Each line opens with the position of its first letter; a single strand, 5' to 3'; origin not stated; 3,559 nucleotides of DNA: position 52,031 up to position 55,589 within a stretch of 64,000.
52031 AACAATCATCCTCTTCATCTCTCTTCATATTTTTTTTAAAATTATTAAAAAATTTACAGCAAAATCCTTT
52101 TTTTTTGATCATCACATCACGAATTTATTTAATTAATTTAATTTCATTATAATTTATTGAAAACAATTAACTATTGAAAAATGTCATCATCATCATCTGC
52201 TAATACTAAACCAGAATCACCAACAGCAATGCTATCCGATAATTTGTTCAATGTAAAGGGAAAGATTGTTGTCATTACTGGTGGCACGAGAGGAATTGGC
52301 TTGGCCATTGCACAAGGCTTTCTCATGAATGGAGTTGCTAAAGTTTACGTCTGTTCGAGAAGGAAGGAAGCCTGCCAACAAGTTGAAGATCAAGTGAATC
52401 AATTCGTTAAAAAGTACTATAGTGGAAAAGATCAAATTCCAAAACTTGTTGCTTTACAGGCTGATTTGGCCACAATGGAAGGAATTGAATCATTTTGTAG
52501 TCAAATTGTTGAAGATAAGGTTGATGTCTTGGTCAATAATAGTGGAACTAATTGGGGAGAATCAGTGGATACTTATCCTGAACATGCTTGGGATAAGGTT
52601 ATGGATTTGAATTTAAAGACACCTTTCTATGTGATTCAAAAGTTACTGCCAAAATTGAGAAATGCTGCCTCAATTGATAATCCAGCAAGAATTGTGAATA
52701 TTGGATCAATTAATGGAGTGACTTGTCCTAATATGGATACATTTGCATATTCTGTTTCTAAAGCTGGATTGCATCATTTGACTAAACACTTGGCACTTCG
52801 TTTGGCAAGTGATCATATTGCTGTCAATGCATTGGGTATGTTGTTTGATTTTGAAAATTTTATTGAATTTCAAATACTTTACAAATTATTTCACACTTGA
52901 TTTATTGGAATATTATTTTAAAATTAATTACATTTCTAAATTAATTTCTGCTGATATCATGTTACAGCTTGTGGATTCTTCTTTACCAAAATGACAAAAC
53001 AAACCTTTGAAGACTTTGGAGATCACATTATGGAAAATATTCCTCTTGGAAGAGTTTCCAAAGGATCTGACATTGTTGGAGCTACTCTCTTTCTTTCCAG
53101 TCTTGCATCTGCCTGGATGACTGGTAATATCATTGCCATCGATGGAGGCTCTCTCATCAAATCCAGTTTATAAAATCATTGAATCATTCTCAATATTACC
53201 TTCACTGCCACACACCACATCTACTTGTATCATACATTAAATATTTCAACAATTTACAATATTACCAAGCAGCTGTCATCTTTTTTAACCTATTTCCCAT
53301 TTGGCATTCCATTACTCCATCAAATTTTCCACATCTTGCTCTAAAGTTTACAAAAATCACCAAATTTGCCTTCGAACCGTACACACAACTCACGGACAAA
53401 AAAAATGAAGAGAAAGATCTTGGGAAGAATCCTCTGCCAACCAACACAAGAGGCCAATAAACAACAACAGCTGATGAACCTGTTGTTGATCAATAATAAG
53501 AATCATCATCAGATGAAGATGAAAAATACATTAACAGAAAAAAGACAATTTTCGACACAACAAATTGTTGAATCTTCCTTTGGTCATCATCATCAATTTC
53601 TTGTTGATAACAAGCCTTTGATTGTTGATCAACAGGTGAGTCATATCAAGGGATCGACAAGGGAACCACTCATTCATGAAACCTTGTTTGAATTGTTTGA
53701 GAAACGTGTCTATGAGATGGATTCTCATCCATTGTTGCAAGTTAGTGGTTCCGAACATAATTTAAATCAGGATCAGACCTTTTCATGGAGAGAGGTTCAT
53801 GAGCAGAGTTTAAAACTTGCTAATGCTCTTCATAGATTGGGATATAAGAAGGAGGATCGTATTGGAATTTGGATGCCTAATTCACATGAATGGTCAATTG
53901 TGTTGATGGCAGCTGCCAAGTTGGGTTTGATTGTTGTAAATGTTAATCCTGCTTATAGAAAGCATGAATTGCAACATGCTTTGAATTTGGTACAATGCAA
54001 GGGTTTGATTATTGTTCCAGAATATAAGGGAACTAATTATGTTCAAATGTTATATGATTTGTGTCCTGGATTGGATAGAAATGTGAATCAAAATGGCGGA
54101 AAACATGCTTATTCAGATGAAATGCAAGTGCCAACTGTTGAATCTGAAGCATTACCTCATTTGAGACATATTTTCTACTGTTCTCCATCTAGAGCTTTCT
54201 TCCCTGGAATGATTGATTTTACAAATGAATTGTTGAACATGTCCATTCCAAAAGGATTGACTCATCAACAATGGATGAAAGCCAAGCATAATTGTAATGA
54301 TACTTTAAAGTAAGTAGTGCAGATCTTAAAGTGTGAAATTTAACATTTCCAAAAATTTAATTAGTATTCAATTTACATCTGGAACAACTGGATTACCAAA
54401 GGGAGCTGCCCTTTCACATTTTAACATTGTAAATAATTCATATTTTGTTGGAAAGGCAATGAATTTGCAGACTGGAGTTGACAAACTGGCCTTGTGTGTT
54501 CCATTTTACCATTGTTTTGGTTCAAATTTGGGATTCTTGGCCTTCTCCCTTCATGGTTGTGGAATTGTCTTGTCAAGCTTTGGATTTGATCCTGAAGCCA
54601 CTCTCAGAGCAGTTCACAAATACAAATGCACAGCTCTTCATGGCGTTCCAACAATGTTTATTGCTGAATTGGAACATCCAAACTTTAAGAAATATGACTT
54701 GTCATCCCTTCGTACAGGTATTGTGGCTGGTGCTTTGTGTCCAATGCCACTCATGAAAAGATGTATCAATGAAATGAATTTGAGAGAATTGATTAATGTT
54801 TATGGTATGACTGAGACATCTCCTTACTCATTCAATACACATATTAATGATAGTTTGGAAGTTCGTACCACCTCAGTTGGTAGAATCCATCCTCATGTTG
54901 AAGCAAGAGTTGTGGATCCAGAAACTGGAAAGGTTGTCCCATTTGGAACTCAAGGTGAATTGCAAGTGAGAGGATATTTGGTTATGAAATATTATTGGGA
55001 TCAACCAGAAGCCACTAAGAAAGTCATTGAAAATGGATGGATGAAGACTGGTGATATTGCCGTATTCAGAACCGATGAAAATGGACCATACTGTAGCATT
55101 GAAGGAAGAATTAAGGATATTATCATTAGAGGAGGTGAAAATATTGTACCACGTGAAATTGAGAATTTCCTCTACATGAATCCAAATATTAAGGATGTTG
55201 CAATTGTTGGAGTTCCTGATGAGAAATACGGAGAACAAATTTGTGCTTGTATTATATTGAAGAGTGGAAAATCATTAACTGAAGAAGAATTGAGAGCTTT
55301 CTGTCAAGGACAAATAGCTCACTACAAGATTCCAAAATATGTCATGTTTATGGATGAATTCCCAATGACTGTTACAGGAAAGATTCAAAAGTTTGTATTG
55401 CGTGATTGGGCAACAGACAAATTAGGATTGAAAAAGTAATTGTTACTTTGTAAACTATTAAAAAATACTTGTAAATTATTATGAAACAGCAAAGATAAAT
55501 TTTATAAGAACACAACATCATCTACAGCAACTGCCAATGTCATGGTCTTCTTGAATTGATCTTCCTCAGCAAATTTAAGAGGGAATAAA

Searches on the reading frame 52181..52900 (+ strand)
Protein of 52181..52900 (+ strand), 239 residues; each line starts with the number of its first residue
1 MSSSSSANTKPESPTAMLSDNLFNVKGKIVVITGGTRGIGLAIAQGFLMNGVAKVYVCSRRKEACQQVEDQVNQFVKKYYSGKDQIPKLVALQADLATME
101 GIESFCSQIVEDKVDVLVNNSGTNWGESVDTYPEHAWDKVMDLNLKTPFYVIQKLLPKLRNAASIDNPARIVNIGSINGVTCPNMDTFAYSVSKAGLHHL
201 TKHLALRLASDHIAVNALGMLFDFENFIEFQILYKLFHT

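Call 48: search_protein_families(library=pfam, proteins=[window:52181-52900:+], max_evalue=0.001)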
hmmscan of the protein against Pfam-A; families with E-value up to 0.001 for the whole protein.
window:52181-52900:+ (239 aa): 5 families
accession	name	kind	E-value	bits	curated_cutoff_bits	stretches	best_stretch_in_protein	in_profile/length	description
PF00106.31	adh_short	-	7.7e-36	123.8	26.6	1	28-218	1-177/195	short chain dehydrogenase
PF13561.12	adh_short_C2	-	2.4e-23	83.4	27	1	36-218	5-171/236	Enoyl-(Acyl carrier protein) reductase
PF23441.1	SDR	-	5.1e-10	39.6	27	1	28-215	8-188/258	SDR-like rossmann domain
PF08659.16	KR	-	5.7e-06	26.8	22.6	1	30-141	3-109/180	KR domain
PF22920.2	UvrC_RNaseH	-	8e-06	26.2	24.3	1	66-123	40-97/116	UvrC Ribonuclease H-like domain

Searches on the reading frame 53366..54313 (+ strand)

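Call 48: search_protein_families(library=pfam, proteins=[window:53366-54313:+], max_evalue=0.001)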
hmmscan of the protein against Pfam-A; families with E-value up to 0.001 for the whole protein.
window:53366-54313:+ (315 aa): 1 family
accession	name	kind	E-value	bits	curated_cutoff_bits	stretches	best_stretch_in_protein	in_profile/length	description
PF00501.34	AMP-binding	-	8e-26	91.2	29.9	1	134-222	17-100/384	AMP-binding enzyme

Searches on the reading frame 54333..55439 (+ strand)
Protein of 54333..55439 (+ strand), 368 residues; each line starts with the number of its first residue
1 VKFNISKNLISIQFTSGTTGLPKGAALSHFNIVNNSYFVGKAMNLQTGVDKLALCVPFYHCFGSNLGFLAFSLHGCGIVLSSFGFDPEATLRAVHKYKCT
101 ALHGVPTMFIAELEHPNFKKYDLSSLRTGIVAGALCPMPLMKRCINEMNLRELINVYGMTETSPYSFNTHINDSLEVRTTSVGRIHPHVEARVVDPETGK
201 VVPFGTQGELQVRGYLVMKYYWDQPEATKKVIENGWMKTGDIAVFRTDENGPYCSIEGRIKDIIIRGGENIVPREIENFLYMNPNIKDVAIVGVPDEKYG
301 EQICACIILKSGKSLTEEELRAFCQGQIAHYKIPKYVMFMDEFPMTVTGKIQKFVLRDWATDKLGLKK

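Call 48: search_protein_families(library=pfam, proteins=[window:54333-55439:+], max_evalue=0.001)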
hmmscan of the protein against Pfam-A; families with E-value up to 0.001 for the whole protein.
window:54333-55439:+ (368 aa): 2 families
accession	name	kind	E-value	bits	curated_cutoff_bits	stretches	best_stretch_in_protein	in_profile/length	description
PF00501.34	AMP-binding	-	4.4e-57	194.1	29.9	1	8-222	163-384/384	AMP-binding enzyme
PF13193.12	AMP-binding_C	-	2.2e-19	70.6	24.5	1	275-350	1-76/76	AMP-binding enzyme C-terminal domain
